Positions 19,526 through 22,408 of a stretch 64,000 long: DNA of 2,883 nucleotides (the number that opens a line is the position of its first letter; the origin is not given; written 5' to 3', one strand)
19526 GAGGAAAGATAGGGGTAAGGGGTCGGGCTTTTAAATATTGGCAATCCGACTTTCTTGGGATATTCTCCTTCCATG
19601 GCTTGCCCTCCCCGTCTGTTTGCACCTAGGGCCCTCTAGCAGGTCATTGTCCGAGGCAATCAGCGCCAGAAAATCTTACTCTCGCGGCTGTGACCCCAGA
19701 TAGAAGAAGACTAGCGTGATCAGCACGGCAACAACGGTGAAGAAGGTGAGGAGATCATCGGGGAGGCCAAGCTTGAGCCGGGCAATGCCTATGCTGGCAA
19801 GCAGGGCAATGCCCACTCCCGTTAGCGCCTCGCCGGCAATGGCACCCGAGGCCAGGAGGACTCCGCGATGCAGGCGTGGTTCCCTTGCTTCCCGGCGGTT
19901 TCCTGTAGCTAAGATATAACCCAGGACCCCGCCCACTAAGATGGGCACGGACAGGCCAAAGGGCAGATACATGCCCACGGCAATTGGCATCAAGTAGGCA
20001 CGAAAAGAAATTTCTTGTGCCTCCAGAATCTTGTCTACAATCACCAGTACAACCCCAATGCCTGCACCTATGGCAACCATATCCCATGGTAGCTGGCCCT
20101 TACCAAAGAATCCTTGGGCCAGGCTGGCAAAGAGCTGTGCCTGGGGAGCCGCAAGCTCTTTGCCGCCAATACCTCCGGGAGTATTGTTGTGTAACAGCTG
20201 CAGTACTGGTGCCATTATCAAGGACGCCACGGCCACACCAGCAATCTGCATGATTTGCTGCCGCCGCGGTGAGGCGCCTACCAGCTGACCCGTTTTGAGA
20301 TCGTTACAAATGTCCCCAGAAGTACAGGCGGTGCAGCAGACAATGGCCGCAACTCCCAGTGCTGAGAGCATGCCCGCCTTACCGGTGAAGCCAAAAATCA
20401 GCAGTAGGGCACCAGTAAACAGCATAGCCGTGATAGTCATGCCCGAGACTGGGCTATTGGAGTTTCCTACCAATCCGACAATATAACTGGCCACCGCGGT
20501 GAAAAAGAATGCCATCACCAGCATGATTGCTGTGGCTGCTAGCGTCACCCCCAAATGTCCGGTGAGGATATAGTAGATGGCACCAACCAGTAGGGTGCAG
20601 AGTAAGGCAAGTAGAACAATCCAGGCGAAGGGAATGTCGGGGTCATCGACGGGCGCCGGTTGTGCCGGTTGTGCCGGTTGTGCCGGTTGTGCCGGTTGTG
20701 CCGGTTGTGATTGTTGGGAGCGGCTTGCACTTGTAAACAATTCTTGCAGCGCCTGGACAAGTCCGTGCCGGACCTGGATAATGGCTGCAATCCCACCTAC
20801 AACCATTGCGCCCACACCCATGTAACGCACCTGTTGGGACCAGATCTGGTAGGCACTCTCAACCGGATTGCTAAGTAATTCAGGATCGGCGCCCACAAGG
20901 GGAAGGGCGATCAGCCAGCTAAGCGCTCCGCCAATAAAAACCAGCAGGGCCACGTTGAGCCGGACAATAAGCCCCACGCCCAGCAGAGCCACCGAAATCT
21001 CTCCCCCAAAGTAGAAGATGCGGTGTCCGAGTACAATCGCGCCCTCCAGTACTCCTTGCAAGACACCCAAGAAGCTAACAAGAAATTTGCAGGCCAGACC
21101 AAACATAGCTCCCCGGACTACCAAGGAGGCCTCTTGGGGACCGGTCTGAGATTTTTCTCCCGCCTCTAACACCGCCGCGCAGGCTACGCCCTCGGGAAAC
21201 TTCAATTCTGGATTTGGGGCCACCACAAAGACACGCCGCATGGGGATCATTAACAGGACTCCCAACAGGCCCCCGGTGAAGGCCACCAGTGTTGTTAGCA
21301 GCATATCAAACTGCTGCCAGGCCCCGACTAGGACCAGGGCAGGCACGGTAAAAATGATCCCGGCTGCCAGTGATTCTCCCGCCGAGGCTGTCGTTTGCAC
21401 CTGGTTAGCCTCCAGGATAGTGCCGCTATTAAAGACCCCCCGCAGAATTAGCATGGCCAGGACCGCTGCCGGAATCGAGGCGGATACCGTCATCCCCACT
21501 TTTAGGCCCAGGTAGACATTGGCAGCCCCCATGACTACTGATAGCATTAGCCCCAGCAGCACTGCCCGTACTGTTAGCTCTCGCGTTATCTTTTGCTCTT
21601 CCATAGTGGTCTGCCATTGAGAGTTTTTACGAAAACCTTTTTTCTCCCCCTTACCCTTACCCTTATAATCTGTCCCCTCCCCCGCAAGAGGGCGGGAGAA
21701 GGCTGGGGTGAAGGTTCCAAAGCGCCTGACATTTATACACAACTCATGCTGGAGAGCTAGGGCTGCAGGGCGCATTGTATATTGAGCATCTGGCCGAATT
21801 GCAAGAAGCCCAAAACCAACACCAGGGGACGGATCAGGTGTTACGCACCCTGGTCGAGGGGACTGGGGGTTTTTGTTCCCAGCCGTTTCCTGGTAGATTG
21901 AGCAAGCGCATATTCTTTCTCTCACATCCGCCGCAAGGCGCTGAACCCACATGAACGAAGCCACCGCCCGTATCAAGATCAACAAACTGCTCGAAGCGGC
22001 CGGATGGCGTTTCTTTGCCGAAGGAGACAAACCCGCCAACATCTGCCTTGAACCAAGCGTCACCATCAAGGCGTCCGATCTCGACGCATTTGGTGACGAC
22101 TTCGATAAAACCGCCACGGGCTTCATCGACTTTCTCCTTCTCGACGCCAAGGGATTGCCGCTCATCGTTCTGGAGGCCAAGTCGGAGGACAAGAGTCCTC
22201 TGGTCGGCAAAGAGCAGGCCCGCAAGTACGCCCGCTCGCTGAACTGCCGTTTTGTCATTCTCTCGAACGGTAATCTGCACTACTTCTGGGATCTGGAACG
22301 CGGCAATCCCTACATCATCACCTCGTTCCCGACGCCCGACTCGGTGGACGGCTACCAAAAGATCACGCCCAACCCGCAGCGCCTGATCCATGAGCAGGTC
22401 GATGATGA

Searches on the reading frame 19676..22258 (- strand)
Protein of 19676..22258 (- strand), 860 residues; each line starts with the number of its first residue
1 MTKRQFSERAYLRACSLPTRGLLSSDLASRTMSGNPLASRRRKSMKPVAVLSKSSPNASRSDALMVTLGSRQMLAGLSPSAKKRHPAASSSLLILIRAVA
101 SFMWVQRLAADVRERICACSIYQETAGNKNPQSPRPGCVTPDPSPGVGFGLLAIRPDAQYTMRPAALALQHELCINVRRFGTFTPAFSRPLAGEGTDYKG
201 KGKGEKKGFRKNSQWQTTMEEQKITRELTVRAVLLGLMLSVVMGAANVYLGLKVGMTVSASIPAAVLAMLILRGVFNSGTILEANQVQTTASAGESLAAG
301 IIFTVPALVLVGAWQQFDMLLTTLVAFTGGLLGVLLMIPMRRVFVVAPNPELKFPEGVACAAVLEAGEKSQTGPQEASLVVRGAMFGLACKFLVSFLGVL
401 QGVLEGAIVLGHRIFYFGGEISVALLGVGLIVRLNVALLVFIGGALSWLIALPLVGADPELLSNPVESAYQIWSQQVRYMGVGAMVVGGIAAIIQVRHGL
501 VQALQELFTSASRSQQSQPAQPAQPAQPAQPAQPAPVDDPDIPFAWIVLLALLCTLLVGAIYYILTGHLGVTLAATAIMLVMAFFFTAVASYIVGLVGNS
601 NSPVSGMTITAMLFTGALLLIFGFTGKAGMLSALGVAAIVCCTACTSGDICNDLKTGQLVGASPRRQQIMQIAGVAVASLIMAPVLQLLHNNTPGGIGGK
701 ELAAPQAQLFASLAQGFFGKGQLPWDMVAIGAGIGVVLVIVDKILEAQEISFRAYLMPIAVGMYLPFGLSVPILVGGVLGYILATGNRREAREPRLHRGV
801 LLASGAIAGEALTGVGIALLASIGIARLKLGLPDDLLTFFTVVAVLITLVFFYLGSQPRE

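Call 47: search_protein_families(library=pfam, proteins=[window:19676-22258:-], max_evalue=0.001)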
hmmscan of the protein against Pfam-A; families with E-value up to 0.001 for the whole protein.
window:19676-22258:- (860 aa): 1 family
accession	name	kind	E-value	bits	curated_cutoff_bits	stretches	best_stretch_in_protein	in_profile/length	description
PF03169.20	OPT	-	2.9e-100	337.2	25.8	1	227-820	1-622/623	OPT oligopeptide transporter protein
